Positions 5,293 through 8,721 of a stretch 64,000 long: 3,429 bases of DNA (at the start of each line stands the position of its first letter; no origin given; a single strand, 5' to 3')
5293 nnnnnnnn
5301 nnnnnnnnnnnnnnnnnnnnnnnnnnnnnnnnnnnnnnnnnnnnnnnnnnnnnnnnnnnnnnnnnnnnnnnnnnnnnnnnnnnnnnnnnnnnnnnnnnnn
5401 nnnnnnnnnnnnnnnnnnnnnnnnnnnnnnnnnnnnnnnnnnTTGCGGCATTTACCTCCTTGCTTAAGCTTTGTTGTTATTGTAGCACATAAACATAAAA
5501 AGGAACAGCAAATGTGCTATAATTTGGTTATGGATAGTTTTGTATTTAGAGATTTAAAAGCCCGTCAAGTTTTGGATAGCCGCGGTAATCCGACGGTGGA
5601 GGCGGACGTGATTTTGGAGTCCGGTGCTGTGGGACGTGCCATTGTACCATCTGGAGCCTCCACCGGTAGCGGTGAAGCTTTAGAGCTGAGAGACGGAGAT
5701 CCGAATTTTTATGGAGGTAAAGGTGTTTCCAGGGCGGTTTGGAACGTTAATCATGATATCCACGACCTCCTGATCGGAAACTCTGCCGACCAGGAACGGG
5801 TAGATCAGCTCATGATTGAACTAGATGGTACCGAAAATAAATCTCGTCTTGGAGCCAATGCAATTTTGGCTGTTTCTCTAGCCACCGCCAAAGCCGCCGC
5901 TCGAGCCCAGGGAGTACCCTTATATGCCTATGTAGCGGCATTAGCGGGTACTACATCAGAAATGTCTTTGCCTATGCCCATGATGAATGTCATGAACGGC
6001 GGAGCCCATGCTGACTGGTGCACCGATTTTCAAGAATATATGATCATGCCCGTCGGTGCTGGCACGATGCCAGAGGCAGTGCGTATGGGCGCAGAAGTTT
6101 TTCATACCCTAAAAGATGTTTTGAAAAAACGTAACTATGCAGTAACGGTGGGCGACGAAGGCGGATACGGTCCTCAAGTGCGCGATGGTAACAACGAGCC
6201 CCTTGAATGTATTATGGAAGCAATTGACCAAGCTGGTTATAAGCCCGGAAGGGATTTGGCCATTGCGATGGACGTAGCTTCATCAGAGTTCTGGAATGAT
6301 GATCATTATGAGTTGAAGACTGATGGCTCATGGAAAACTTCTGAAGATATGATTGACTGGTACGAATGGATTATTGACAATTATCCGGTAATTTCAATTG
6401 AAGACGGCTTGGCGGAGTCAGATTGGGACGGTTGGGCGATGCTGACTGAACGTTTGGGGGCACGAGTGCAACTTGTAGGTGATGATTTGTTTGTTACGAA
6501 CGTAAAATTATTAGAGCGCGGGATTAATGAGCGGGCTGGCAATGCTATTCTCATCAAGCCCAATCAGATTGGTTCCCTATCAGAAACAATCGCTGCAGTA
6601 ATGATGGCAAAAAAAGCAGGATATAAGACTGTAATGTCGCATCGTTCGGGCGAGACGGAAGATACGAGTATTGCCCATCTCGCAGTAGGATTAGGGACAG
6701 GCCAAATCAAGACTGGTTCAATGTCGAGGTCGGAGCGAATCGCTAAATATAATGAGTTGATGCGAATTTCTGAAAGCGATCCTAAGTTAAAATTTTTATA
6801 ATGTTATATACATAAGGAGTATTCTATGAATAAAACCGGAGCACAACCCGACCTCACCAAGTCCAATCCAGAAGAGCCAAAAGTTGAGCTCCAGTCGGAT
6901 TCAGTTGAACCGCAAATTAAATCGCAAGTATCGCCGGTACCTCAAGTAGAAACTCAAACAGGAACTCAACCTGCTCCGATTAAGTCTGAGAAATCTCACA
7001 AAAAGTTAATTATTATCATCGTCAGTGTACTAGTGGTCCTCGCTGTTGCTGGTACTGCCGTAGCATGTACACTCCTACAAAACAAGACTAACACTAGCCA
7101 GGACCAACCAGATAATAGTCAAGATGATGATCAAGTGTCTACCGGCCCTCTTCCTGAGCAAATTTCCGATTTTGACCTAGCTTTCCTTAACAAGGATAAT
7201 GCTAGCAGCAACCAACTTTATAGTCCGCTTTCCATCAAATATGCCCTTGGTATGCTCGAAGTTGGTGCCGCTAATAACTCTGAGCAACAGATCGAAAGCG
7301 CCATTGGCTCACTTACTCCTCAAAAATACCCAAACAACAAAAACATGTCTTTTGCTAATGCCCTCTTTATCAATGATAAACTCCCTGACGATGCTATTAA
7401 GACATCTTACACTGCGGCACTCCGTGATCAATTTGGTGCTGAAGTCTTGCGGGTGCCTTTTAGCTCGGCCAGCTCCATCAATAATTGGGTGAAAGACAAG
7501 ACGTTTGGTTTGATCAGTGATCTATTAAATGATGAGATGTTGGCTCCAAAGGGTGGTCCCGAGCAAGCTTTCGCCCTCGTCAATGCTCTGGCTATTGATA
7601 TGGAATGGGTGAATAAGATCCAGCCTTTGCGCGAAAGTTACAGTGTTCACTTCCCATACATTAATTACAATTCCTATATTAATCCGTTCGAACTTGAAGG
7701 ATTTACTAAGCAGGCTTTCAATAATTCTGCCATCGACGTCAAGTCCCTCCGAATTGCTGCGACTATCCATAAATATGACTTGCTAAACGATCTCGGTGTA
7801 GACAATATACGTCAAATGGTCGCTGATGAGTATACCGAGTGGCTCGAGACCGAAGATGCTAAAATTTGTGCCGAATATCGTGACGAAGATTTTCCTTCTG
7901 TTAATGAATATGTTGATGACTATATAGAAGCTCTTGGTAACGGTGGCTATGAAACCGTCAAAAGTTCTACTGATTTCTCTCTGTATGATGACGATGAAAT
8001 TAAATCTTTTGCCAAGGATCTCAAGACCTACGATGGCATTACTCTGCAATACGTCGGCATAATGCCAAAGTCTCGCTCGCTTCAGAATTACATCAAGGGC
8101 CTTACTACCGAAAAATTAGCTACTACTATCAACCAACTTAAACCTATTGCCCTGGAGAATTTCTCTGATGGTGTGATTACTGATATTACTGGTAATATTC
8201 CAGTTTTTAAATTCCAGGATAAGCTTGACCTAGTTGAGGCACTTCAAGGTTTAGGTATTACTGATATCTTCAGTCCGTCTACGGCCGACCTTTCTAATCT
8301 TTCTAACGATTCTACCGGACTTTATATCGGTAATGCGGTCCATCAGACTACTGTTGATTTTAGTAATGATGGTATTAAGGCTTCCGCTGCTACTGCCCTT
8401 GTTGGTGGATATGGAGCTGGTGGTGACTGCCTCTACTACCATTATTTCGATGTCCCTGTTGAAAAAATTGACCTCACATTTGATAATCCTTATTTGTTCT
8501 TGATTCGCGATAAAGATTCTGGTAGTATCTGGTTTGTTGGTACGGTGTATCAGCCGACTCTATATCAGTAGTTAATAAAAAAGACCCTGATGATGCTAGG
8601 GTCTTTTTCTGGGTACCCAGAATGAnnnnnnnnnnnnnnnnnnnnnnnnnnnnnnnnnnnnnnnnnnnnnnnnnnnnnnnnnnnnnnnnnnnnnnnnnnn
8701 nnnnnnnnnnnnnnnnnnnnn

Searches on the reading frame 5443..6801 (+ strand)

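Call 79: search_protein_families(library=pfam, proteins=[window:5443-6801:+], max_evalue=0.00001)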
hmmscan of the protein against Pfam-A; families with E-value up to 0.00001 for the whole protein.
window:5443-6801:+ (452 aa): 2 families
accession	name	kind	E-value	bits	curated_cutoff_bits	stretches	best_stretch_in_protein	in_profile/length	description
PF00113.28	Enolase_C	-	3.6e-118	394.6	21.5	1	174-444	2-279/296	Enolase, C-terminal TIM barrel domain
PF03952.21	Enolase_N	-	4.4e-55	185.9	35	1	37-164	3-131/131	Enolase, N-terminal domain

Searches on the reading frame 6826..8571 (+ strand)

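Call 79: search_protein_families(library=pfam, proteins=[window:6826-8571:+], max_evalue=0.00001)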
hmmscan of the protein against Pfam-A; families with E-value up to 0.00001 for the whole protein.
window:6826-8571:+ (581 aa): 1 family
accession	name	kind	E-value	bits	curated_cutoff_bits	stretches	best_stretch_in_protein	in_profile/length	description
PF00079.25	Serpin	-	1.3e-48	166.5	27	2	384-577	199-370/370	Serpin (serine protease inhibitor)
